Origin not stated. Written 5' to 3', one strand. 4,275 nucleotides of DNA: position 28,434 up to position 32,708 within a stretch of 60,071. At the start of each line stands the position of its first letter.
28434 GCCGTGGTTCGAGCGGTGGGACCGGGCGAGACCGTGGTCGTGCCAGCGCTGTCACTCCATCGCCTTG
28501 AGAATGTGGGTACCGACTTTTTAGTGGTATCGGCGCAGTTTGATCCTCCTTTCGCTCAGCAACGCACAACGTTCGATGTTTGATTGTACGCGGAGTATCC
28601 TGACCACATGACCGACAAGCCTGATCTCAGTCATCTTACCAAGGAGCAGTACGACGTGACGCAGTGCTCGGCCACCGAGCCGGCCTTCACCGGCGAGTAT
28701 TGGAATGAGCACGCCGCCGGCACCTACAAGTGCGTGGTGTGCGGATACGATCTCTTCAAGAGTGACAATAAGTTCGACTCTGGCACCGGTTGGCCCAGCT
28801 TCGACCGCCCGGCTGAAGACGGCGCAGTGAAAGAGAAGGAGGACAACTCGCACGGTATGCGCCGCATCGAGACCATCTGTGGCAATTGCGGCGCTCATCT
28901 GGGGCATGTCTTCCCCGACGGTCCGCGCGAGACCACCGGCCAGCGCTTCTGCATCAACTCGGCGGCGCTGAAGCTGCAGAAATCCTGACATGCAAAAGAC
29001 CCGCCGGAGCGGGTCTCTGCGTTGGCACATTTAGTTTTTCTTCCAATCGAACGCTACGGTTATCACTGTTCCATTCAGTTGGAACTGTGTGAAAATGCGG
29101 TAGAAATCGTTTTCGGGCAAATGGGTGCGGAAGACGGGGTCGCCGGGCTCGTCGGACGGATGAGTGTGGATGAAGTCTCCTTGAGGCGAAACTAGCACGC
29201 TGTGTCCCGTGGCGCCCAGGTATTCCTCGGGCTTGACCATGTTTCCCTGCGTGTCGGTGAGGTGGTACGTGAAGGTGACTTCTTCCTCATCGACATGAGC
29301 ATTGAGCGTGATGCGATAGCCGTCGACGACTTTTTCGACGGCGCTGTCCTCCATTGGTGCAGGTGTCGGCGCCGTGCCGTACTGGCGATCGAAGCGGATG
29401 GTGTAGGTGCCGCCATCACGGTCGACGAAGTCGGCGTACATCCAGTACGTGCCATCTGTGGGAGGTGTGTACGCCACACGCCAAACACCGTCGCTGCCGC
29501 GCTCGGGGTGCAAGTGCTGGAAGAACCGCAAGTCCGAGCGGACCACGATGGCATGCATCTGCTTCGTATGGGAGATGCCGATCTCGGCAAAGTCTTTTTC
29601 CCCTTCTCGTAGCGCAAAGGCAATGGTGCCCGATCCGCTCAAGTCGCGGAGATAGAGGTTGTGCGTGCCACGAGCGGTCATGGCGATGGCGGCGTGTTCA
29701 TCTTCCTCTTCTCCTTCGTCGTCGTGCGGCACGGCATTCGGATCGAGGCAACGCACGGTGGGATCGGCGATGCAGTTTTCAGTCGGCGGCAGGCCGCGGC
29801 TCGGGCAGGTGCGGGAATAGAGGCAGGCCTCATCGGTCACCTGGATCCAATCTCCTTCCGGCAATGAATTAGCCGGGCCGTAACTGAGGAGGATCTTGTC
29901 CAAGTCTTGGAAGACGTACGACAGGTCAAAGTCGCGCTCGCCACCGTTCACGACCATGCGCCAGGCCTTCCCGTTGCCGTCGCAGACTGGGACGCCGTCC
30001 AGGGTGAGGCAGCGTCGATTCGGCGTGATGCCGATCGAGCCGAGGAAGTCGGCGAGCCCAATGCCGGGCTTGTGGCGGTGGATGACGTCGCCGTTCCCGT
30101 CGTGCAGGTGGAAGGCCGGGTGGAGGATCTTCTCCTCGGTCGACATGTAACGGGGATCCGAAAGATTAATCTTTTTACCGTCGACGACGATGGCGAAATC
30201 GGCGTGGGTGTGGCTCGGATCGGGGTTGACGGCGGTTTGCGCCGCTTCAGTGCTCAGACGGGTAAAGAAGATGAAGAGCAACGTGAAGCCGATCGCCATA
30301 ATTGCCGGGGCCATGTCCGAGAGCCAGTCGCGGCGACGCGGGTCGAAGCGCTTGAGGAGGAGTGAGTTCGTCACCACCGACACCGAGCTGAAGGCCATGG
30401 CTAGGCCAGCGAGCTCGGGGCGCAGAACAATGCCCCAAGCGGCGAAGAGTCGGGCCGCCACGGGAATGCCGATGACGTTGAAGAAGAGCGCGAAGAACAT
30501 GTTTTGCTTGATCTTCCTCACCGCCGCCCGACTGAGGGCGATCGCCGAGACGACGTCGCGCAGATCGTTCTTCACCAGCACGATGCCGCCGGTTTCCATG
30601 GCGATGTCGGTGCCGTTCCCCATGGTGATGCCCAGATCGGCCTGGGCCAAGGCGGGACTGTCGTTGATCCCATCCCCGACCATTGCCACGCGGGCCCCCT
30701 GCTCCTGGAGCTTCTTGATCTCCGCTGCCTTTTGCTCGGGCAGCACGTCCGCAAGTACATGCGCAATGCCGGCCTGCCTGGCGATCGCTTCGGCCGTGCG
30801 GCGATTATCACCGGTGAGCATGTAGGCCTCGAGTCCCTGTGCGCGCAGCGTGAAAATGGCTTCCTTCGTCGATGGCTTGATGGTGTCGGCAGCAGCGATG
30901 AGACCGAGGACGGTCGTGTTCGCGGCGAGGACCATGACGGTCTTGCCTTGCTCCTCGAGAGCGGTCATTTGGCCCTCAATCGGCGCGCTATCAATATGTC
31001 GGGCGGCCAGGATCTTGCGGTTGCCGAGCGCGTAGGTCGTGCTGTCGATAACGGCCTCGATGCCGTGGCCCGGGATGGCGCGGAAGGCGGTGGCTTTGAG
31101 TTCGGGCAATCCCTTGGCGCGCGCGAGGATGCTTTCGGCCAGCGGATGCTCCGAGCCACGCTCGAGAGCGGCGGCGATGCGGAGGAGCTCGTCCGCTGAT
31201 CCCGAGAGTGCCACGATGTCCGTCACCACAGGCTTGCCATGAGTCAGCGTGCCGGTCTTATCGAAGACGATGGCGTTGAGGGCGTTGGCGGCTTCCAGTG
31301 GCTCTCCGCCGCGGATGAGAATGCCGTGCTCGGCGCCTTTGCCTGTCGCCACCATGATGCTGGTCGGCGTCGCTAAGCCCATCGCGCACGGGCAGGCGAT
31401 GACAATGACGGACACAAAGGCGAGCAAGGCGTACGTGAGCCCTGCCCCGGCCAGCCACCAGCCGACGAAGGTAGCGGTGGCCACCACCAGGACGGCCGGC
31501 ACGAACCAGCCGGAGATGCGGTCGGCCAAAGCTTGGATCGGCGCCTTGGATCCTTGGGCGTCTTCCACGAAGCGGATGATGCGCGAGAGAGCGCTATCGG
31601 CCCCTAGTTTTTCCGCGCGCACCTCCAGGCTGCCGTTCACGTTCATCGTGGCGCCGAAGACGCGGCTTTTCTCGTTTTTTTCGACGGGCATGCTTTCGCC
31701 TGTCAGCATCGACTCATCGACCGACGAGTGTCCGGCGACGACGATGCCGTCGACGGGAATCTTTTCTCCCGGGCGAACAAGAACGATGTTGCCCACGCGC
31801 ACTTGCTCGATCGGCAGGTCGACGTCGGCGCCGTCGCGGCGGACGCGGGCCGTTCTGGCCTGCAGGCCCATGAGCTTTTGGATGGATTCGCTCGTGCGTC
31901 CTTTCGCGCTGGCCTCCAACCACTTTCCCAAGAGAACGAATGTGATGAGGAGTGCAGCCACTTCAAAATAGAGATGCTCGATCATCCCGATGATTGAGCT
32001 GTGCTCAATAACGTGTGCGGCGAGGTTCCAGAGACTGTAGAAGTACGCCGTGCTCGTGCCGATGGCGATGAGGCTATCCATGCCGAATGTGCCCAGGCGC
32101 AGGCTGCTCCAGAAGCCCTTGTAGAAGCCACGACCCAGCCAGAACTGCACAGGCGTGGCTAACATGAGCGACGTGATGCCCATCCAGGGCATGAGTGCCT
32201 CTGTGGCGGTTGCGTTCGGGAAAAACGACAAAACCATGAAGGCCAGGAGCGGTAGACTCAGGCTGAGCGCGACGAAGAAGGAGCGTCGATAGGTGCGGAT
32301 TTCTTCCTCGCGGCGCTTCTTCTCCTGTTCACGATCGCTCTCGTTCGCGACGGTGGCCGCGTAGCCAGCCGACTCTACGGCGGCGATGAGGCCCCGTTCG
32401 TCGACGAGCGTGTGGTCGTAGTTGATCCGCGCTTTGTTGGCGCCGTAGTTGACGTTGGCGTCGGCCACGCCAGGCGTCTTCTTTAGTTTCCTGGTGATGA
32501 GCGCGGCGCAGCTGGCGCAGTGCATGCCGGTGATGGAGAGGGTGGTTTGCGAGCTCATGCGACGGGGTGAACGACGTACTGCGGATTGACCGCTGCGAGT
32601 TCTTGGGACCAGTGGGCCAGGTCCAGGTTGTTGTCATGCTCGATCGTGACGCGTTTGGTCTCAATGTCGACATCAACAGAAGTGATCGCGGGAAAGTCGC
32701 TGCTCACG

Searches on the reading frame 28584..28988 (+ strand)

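Call 18: search_protein_families(library=pfam, proteins=[window:28584-28988:+])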
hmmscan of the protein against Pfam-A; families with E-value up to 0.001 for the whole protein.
window:28584-28988:+ (134 aa): 2 families
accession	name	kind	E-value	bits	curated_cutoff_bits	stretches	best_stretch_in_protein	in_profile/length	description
PF01641.26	SelR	-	7.1e-51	171.5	24.9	1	18-132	1-115/116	SelR domain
PF24046.1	At4g08330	-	0.00021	21.7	27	0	92-118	74-100/129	At4g08330 beta-tent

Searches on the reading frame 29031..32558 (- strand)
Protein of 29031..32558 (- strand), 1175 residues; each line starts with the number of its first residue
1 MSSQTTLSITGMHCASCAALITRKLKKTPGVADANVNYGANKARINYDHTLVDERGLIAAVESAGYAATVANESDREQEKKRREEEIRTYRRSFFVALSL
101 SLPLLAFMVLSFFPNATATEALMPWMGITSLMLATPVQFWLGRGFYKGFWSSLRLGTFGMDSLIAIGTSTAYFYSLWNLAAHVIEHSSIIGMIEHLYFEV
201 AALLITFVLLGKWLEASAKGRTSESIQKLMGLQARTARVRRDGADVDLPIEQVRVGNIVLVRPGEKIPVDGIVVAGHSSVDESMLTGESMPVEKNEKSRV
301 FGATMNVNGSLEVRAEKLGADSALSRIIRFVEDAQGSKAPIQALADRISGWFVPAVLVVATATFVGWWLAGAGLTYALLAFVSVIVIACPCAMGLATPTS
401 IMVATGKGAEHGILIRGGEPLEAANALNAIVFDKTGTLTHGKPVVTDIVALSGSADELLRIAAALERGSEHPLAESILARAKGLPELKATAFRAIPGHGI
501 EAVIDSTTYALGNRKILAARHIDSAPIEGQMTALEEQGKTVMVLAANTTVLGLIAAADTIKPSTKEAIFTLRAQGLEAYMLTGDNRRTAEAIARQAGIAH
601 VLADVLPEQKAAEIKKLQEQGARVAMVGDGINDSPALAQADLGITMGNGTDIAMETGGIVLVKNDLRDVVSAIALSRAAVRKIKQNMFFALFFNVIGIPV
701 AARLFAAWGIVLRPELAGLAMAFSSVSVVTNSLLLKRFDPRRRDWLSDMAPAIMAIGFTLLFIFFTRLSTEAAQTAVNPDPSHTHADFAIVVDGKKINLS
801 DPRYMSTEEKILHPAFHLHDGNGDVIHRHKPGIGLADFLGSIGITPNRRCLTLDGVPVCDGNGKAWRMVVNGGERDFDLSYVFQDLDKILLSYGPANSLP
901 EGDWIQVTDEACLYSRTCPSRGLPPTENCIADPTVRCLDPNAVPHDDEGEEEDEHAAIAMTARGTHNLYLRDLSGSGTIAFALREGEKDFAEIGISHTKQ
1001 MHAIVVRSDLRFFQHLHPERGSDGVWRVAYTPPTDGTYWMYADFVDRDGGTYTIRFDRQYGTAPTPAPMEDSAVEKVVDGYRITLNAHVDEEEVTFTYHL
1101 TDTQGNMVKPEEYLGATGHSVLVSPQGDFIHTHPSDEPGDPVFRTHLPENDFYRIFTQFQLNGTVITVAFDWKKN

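Call 18: search_protein_families(library=pfam, proteins=[window:29031-32558:-])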
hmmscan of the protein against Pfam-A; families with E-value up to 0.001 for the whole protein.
window:29031-32558:- (1175 aa): 5 families
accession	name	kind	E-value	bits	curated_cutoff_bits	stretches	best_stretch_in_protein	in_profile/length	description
PF00122.25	E1-E2_ATPase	-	1.7e-61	207.4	28.1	1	232-411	2-181/181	E1-E2 ATPase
PF00702.32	Hydrolase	-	3.2e-40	139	26.4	1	428-641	2-191/191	haloacid dehalogenase-like hydrolase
PF00403.32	HMA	-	4.8e-16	59.3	24.8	1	6-66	1-61/62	Heavy-metal-associated domain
PF08282.18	Hydrolase_3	-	8.7e-06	26.1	20.9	1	615-665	197-247/255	haloacid dehalogenase-like hydrolase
PF12710.13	HAD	-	0.00013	22.9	27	1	559-637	85-188/189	haloacid dehalogenase-like hydrolase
